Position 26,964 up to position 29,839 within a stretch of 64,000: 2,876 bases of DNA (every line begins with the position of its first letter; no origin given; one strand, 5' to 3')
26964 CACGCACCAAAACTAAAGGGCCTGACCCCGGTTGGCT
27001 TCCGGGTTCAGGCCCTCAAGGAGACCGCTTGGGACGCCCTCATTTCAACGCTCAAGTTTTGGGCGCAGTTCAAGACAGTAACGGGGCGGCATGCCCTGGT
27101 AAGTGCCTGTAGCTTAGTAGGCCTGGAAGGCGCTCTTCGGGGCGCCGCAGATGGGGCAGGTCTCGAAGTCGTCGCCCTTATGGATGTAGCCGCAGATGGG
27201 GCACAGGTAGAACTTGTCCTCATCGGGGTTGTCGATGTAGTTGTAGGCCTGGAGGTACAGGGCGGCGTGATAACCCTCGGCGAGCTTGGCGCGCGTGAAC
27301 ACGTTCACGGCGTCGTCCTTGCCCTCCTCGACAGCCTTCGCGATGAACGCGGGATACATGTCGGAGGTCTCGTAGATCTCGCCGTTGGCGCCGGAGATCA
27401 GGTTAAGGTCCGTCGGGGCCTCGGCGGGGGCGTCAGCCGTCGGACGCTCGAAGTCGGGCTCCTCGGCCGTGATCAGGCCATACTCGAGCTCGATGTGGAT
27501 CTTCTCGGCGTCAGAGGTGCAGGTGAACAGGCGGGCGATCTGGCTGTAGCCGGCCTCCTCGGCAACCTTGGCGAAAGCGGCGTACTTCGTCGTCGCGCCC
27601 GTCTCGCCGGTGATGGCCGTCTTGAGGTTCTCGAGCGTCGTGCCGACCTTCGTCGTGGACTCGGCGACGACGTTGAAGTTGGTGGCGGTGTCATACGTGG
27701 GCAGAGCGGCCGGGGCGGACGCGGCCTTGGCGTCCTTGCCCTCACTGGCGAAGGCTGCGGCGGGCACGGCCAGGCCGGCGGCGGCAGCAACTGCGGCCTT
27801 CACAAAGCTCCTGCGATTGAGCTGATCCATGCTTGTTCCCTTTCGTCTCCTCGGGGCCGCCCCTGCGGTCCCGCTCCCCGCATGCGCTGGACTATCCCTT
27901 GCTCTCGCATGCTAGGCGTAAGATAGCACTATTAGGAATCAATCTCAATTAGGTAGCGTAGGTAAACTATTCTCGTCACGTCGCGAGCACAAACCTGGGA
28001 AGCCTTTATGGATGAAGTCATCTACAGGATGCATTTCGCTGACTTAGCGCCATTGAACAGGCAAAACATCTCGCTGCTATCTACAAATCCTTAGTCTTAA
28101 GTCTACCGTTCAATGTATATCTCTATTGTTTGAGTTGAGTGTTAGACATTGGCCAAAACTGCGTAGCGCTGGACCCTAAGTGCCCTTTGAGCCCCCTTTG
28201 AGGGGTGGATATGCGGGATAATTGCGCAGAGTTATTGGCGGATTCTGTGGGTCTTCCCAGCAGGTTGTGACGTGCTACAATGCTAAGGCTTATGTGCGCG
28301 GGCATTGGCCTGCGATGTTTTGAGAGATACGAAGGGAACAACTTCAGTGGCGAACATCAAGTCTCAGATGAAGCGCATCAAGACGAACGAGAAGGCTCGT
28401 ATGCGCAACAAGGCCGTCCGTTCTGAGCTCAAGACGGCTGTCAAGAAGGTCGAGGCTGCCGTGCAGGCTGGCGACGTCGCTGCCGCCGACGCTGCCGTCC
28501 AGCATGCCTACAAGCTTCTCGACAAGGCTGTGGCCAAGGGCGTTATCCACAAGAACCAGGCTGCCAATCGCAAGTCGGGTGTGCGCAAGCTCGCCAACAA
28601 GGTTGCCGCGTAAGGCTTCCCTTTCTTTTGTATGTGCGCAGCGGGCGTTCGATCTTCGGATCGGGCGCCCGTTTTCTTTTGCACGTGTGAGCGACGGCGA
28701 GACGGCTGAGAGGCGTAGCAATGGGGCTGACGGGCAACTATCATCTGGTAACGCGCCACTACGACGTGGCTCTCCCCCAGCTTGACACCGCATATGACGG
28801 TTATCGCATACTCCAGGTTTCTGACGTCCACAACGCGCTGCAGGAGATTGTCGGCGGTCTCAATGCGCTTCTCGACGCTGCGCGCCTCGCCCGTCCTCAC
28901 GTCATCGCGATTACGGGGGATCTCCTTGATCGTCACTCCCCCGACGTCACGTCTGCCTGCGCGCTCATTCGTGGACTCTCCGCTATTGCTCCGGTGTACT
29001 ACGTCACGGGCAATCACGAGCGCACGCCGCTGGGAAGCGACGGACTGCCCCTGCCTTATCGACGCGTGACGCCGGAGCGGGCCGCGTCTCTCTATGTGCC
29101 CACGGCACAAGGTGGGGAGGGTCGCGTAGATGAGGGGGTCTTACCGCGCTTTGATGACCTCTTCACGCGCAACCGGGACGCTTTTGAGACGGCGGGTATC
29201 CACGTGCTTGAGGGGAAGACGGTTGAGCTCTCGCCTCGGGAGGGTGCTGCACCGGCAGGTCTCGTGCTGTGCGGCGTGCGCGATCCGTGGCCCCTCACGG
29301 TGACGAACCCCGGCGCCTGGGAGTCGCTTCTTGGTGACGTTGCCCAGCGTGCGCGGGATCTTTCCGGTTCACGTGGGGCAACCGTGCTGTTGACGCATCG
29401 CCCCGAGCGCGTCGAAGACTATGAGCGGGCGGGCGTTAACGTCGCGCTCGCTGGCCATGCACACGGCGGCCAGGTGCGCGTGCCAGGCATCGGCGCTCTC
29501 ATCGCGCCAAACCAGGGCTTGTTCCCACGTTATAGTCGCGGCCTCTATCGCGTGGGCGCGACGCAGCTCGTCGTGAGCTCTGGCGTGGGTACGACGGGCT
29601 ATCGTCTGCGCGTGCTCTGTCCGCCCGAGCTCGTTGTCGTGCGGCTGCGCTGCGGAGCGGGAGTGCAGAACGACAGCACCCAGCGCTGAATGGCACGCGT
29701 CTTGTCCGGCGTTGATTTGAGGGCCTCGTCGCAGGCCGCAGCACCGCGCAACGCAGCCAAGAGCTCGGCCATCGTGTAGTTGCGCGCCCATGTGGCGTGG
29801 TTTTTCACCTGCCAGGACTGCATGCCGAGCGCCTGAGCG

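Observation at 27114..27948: Rubrerythrin carrying a textbook twin-arginine export signal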

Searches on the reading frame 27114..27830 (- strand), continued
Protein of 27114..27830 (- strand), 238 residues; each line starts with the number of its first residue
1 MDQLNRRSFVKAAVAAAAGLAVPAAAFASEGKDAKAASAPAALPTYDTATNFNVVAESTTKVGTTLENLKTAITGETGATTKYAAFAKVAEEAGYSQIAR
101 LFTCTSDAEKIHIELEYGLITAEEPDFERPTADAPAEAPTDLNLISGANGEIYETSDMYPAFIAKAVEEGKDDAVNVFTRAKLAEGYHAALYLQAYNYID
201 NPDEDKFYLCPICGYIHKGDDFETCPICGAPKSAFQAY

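Call 65: fold_search(model_id=the predicted structure, library=pdb)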
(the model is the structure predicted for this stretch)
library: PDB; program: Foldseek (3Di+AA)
matches with E <= 10: 806; with E <= 0.001: 34
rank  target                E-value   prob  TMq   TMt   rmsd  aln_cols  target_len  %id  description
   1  1yuz_B                1.6e-21  1.00  0.81  0.95   1.2       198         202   69  Partially Reduced State of Nigerythrin (released 2005-06-21)
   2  1yuz_A                2.0e-21  1.00  0.80  0.95   1.3       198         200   68  Partially Reduced State of Nigerythrin (released 2005-06-21)
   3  1yux_A                3.8e-21  1.00  0.80  0.95   1.3       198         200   68  Mixed valant state of nigerythrin (released 2005-06-21)
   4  1yux_B                4.2e-21  1.00  0.81  0.95   1.2       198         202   69  Mixed valant state of nigerythrin (released 2005-06-21)
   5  1b71                  2.3e-09  1.00  0.52  0.64  10.4       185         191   34  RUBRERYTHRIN (released 2000-01-26)
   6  1ryt                  3.2e-09  1.00  0.53  0.66  10.7       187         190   33  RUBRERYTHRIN (released 1997-05-15)
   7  1nnq_A                4.0e-09  1.00  0.42  0.58  13.2       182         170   32  rubrerythrin from Pyrococcus furiosus Pfu-1210814 (released 2004-03-02)
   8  9qg1_A                1.1e-07  1.00  0.40  0.55  13.6       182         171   33  Natively purified Rubrerythrin 16-mer from the anaerobic extremophile P. furiosus (released 2025-07-16)
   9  9fj2_E                3.1e-07  1.00  0.28  0.37  17.9       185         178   31  Rubrerythrin from Clostridium difficile P28 (released 2025-06-11)
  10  9fj2_A                3.4e-07  1.00  0.28  0.38  17.9       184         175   31  Rubrerythrin from Clostridium difficile P28 (released 2025-06-11)
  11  9fj2_C                4.1e-07  1.00  0.28  0.38  17.9       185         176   31  Rubrerythrin from Clostridium difficile P28 (released 2025-06-11)
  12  8fxd_5                1.4e-04  1.00  0.26  0.43  14.3       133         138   33  Rubrerythrin from B. pseudomallei: manganese-bound (released 2024-02-07)
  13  7o99_A                1.5e-04  1.00  0.27  0.45  15.2       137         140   31  diMn-sulerythrin (released 2021-12-01)
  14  7o91_C                2.1e-04  1.00  0.28  0.44  15.2       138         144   31  diMn-sulerythrin (released 2021-12-01)
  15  7o8a_B                2.3e-04  1.00  0.28  0.45  15.3       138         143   31  diFe-sulerythrin reduced with Na-dithionite (released 2021-12-01)
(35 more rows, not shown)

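Call 68: search_protein_families(library=ncbifam, proteins=[L001:11006-12628:+, L001:12660-13472:+, L001:5474-7243:+], max_evalue=0.001)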
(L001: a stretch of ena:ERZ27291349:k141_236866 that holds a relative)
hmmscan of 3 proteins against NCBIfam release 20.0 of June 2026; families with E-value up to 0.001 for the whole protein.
L001:11006-12628:+ (540 aa): 4 families
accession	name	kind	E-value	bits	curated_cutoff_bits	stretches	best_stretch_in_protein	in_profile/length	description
NF052245.1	SorA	equivalog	1.5e-23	83.1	600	1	266-528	92-372/396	SorA family sulfite dehydrogenase catalytic subunit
TIGR04555.1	sulfite_DH_soxC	equivalog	8.2e-19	67.8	420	1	310-528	163-372/408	sulfite dehydrogenase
NF052247.1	SorT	equivalog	6.8e-13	48.2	570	1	265-528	87-361/387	SorT family sulfite dehydrogenase catalytic subunit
TIGR03507.1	decahem_SO1788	subfamily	8.9e-05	21.1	209.3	1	110-192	487-563/672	OmcA/MtrC family decaheme c-type cytochrome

L001:12660-13472:+ (270 aa): 0 families

L001:5474-7243:+ (589 aa): 29 families (the best 25 are shown)
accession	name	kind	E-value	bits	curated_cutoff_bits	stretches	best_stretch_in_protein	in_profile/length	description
NF053717.1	VnlPnlRedVprA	equivalog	1.6e-55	188.9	600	1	52-516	4-478/481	vinyl phenol reductase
TIGR01813.1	flavo_cyto_c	subfamily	2.2e-40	138.7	285.45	2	165-512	127-442/444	flavocytochrome c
NF009478.0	PRK12844.1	equivalog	4e-31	108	789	2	165-499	207-530/559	3-ketosteroid-delta-1-dehydrogenase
NF005064.0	PRK06481.1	equivalog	3.6e-28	98.5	542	1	375-516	363-503/506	flavocytochrome c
NF006130.0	PRK08274.1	equivalog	4.6e-28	98.3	369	1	157-516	122-462/467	FAD-dependent tricarballylate dehydrogenase TcuA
NF005510.0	PRK07121.1-3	subfamily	7e-27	94.3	481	2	384-514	353-484/492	FAD-binding protein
NF009473.0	PRK12835.1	subfamily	1.1e-25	90.2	837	2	177-519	222-569/585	FAD-binding protein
NF004789.0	PRK06134.1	subfamily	1.8e-24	86.3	747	2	378-514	417-565/581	FAD-dependent oxidoreductase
NF005882.1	PRK07843.1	equivalog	4.2e-23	81.6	788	1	167-505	201-534/547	3-oxosteroid 1-dehydrogenase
NF005511.0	PRK07121.1-4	equivalog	1.1e-22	80.2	466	1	220-516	269-539/553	FAD-binding protein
NF053677.1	Desat2ChcC2Cyan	equivalog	1.6e-21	76.3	900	1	165-514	200-549/558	4-oxocyclohex-2-ene-1-carboxylate 5-dehydrogenase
NF053676.1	4oxCHCAChcC1Cy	equivalog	7.2e-21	74.2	1000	1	167-498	186-507/528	4-oxocyclohexanecarboxylate 2-dehydrogenase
NF009476.0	PRK12839.1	equivalog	4.5e-20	71.3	940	2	427-500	475-547/572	FAD-dependent oxidoreductase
NF009477.0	PRK12843.1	equivalog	5e-20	71.5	758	1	179-499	232-551/578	FAD-dependent oxidoreductase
NF005508.0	PRK07121.1-1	equivalog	5.6e-18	64.7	537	2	409-515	377-489/497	FAD-binding protein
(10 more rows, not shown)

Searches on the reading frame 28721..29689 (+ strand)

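Call 36: search_protein_families(library=pfam, proteins=[window:28721-29689:+], max_evalue=0.001)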
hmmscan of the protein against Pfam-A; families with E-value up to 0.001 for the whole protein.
window:28721-29689:+ (322 aa): 2 families
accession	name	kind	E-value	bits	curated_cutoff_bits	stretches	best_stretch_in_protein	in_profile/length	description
PF00149.33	Metallophos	-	2.8e-11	44.6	21.5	1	29-248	2-189/191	Calcineurin-like phosphoesterase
PF12850.12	Metallophos_2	-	2.5e-05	24.8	27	0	29-106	2-60/154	Calcineurin-like phosphoesterase superfamily domain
